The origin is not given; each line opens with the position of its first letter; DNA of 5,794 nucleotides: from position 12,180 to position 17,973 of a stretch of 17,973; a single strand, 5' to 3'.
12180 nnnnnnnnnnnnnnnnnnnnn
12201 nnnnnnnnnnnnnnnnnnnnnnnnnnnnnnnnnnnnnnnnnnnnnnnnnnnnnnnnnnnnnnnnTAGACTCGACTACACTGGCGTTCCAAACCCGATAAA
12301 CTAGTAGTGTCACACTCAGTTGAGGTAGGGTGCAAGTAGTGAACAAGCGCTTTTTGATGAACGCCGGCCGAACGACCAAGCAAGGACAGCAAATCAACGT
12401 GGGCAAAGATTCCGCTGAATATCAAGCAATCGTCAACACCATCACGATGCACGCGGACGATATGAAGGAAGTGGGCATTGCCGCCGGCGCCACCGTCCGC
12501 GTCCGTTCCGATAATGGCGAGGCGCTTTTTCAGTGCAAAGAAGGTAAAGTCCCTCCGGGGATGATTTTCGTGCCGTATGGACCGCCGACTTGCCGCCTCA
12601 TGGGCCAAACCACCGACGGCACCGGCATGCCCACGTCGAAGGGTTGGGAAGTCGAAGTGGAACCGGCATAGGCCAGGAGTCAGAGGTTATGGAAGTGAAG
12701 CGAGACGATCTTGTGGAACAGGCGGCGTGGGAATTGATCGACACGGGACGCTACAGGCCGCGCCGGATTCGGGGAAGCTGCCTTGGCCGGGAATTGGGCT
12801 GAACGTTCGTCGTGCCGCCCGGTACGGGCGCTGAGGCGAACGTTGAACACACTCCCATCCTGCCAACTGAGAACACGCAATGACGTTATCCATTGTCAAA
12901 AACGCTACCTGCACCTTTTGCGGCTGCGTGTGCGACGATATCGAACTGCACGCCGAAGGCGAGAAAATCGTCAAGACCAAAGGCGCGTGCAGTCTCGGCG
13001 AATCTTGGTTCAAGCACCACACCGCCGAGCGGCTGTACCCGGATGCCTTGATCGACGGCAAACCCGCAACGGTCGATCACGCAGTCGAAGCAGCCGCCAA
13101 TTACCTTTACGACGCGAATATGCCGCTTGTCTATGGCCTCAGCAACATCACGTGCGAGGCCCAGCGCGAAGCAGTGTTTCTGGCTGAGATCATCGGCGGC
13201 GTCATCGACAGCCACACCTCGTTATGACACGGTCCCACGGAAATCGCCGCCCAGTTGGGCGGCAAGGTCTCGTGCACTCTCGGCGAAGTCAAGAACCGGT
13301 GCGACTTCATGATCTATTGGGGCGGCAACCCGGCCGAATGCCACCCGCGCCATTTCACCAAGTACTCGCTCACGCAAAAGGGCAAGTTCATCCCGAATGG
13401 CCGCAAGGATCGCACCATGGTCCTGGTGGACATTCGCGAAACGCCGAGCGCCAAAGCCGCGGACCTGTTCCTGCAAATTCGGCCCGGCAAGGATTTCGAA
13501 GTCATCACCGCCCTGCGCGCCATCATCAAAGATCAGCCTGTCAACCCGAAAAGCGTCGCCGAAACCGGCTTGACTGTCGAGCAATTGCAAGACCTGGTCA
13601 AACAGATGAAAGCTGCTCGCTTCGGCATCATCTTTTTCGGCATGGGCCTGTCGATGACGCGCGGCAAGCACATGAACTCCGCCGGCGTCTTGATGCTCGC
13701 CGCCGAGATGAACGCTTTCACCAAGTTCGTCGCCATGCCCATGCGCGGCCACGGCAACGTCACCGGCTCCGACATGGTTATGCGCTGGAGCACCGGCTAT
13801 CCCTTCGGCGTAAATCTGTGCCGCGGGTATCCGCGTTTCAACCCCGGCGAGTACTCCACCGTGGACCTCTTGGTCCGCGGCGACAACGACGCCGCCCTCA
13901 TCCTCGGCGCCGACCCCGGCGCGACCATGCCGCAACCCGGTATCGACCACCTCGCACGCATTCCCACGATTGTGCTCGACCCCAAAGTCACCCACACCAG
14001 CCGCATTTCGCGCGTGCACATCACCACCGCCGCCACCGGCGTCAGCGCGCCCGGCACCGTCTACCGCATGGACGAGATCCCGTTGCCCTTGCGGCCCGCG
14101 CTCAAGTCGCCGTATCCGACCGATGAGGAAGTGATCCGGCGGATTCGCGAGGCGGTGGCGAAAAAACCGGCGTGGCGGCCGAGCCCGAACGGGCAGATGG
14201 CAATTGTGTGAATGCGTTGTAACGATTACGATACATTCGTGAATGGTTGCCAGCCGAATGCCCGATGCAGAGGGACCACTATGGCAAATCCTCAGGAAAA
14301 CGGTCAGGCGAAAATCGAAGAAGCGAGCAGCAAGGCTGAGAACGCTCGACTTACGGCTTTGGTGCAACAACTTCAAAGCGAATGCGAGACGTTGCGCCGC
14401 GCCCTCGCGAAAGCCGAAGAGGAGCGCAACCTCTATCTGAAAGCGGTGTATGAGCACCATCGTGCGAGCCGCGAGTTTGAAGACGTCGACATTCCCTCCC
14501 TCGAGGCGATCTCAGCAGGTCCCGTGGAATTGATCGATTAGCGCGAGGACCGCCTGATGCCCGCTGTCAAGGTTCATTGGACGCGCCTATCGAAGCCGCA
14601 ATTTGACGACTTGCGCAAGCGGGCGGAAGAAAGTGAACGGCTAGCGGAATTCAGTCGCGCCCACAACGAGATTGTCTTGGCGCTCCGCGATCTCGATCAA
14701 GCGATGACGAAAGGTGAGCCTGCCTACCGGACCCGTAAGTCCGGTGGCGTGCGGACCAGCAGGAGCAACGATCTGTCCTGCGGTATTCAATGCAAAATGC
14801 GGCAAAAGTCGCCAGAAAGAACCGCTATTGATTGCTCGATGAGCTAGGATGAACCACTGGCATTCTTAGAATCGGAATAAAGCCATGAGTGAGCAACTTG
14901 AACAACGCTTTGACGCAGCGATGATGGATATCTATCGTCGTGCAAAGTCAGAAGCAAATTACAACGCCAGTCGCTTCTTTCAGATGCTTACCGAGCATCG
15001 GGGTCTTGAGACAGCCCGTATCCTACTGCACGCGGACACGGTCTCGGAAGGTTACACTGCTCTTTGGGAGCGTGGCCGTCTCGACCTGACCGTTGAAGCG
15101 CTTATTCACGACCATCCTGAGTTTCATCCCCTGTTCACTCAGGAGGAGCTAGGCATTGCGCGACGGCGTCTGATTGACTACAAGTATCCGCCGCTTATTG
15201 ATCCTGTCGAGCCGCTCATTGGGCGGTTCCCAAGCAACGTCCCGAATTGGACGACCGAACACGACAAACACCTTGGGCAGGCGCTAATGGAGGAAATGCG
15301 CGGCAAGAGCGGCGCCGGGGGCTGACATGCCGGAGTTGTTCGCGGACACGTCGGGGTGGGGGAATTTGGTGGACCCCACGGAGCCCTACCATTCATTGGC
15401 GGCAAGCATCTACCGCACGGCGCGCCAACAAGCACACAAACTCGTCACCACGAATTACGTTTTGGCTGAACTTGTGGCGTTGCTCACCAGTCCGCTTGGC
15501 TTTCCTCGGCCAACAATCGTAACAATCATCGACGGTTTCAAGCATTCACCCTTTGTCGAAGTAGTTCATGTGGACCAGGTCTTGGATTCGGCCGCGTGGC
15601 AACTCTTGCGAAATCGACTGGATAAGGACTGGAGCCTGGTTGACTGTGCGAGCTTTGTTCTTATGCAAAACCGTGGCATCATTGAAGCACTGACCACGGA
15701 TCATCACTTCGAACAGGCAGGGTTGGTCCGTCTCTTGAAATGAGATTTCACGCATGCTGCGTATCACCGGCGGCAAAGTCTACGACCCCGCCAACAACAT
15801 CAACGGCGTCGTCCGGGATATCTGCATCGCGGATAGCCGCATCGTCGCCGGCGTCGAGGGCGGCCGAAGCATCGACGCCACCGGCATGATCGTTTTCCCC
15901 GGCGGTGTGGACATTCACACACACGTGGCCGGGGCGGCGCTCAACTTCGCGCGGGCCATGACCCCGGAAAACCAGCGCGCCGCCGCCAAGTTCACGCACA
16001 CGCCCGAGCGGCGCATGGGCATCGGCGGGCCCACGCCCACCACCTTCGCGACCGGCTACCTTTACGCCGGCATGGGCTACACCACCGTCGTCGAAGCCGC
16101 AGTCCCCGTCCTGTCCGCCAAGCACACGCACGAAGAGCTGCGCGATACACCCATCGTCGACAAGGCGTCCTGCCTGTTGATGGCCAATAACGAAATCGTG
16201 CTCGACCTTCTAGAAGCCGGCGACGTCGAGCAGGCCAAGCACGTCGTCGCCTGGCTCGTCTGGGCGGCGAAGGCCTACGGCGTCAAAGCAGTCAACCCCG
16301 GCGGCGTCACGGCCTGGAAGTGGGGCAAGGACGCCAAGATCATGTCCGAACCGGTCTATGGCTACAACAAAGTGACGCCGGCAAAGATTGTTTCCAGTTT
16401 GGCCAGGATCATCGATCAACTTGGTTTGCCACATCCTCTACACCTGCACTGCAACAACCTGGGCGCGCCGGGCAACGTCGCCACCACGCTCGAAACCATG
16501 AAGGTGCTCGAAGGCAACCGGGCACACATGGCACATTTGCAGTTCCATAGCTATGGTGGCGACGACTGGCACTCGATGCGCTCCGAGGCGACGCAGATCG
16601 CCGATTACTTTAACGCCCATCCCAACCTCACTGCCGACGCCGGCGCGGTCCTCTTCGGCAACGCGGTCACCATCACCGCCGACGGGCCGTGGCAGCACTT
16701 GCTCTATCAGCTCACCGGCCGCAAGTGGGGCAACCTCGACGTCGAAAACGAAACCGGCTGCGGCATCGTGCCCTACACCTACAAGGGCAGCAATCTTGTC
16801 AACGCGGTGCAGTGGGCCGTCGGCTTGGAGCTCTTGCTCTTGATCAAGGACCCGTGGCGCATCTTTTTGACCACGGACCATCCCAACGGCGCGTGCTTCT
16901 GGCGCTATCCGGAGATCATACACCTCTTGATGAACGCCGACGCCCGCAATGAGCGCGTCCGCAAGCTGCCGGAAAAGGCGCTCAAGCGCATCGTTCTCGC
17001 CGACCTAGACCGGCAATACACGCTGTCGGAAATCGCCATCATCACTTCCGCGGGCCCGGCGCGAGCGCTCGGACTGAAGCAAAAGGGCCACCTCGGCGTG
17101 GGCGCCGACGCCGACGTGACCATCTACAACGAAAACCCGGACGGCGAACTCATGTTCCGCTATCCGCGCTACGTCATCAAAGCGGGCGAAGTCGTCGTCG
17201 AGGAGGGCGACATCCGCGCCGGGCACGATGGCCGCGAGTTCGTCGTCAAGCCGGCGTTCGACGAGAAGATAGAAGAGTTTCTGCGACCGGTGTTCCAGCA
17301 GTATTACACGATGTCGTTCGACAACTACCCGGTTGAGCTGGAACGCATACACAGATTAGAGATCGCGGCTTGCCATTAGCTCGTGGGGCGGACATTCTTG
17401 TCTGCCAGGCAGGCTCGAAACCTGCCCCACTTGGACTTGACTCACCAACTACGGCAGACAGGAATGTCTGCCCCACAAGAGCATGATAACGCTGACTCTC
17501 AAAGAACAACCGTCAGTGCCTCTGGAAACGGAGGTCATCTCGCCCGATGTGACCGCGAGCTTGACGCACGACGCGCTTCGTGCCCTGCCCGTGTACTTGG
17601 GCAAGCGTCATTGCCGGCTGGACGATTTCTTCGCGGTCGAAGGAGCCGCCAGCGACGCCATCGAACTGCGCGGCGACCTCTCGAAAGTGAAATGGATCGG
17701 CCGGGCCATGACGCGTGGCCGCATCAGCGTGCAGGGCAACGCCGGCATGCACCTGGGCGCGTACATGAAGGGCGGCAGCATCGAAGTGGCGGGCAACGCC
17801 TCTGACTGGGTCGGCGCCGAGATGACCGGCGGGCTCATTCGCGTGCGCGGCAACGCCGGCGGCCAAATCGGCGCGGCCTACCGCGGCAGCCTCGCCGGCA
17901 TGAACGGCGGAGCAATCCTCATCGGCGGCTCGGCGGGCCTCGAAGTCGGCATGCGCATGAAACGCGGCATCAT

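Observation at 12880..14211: fwdB is a selenoprotein gene: in-frame UGA in a U-H-G-P-T active-site context with a downstream SECIS-like hairpin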

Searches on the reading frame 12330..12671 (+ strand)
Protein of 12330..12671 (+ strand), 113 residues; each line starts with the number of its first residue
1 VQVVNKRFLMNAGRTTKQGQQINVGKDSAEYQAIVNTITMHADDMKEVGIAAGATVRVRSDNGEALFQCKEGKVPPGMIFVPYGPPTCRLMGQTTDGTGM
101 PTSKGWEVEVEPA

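Call 4: search_protein_families(library=pfam, proteins=[window:12330-12671:+])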
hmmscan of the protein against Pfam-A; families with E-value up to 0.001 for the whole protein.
window:12330-12671:+ (113 aa): 1 family
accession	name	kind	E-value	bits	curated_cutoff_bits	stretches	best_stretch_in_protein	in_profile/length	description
PF01568.27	Molydop_binding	-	5.9e-14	52.5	26.8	1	9-105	2-108/110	Molydopterin dinucleotide binding domain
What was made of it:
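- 12330..12671 (+): fwdD (113 aa), the molybdopterin-dinucleotide-binding small subunit. Pfam Molydop_binding scores 52.5 bits (call 4).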

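Call 5: search_protein_families(library=ncbifam, proteins=[window:12330-12671:+])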
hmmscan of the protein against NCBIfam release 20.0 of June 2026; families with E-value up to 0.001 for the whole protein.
window:12330-12671:+ (113 aa): 1 family
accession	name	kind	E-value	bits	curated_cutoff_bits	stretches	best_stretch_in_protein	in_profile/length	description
NF042908.1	FMD_DH_FwdD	exception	3.1e-23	82.3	175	1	7-112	2-110/129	tungsten-dependent formylmethanofuran dehydrogenase subunit FwdD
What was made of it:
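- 12330..12671 (+): NCBIfam FwdD scores 82 bits, below its 175-bit cutoff (call 5).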

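Call 54: search_solved_structures(query=window:12330-12671:+, max_evalue=0.01)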
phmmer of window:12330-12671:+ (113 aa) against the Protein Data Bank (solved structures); distinct sequences matched with E-value up to 0.01: 5.
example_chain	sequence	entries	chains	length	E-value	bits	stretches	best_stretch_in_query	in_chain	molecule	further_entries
5t5i_D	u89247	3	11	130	7.7e-17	64.7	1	7-112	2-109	Tungsten formylmethanofuran dehydrogenase subunit fwdD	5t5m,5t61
2ki8_A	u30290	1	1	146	8.3e-16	61.4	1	12-111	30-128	Tungsten formylmethanofuran dehydrogenase, subunit D (FwdD-2)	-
9sfi_S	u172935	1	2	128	1.4e-14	57.4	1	7-111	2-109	Formylmethanofuran dehydrogenase subunit D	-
7bkb_J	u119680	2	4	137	2.6e-11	46.9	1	7-112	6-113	Formylmethanofuran dehydrogenase, subunit D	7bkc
8rja_D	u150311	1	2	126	1.3e-10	44.7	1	12-112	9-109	Formylmethanofuran dehydrogenase subunit D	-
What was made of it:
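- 12330..12671 (+): All five PDB hits are FwdD chains; the best is 5t5i_D at E = 7.7e-17 (call 54).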

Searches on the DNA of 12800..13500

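Call 8: search_rna_families(source=window, threshold=evalue, max_evalue=10, start=12800, end=13500, show_alignments=3)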
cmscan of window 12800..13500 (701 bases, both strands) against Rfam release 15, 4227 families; matches with E-value up to 10: 3.
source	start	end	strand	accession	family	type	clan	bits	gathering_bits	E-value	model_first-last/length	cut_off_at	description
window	13314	13500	-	RF02531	NRF2_IRES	Cis-reg; IRES;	-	16.1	50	7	1-128/128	no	Nrf2 internal ribosome entry site (IRES)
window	13181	13282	+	RF02989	gntR-DTE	Gene; sRNA;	-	14.9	63.6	6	1-119/119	no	gntR-DTE RNA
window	13243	13265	-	RF00126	ryfA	Gene; sRNA;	-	10.9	80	3.3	270-292/296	no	ryfA RNA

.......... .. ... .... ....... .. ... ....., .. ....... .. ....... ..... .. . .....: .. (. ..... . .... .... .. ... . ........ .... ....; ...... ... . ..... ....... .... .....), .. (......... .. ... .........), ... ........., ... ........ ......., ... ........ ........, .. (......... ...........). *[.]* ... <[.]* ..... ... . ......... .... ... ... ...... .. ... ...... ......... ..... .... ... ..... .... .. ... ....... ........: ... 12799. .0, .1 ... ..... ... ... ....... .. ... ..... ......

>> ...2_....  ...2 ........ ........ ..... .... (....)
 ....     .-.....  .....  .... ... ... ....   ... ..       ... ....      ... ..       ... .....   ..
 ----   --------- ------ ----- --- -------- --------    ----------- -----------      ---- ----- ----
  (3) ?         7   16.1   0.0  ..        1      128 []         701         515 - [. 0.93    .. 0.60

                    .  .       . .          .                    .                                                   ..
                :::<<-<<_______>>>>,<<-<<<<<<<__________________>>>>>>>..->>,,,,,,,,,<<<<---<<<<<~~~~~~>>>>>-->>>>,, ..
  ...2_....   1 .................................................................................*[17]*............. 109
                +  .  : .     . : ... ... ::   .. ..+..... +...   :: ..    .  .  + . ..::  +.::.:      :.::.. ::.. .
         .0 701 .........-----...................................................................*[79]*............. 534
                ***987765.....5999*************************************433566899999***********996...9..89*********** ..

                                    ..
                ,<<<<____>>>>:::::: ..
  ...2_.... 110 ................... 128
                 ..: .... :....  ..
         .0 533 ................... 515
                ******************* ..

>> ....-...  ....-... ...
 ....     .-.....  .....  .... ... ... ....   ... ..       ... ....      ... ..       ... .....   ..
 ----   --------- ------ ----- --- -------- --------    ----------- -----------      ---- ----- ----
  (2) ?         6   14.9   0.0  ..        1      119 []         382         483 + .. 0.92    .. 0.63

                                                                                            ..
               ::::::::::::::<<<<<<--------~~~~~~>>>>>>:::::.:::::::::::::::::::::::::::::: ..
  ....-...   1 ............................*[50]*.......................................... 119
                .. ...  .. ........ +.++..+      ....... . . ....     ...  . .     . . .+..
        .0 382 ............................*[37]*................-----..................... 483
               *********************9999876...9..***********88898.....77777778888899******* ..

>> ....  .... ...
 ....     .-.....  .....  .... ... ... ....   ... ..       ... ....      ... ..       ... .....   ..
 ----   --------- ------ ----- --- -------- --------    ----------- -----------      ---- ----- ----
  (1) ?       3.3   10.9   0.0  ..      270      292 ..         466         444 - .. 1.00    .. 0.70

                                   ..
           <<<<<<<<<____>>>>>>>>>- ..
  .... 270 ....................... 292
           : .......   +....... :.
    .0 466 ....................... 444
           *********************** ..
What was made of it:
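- No curated RNA family matches the hairpin (call 8).
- Tried and rejected: It returned only chance-level hits (E = 3-7) and no SECIS family (call 8).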

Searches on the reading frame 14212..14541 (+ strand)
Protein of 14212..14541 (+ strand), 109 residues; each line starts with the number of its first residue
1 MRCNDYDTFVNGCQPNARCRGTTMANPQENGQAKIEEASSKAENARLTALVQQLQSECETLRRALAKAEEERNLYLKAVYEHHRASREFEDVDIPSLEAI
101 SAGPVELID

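Call 4: search_protein_families(library=pfam, proteins=[window:14212-14541:+])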
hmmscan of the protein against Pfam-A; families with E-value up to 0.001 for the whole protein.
window:14212-14541:+ (109 aa): 0 families

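Call 5: search_protein_families(library=ncbifam, proteins=[window:14212-14541:+])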
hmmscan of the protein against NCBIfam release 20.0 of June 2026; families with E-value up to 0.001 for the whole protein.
window:14212-14541:+ (109 aa): 0 families

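Call 39: search_protein_families(library=pfam, proteins=[window:14212-14541:+], max_evalue=0.05)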
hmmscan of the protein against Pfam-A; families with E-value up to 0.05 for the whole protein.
window:14212-14541:+ (109 aa): 1 family
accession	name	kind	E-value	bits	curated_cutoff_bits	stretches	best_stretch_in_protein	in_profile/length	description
PF13851.11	GAS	-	0.045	13.6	32.3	0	38-82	50-94/200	Growth-arrest specific micro-tubule binding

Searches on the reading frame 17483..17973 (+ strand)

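Call 39: search_protein_families(library=pfam, proteins=[window:17483-17973:+], max_evalue=0.05)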
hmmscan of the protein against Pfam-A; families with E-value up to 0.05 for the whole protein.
window:17483-17973:+ (163 aa): 1 family
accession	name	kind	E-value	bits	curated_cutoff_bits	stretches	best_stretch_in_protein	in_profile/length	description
PF01493.24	GXGXG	-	2e-07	31.2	32.5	1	80-161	33-120/190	GXGXG motif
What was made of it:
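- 17483..17973 (+): fwdC, N-terminal part; the gene runs off the end of the window. Pfam GXGXG scores 31 bits (call 39).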
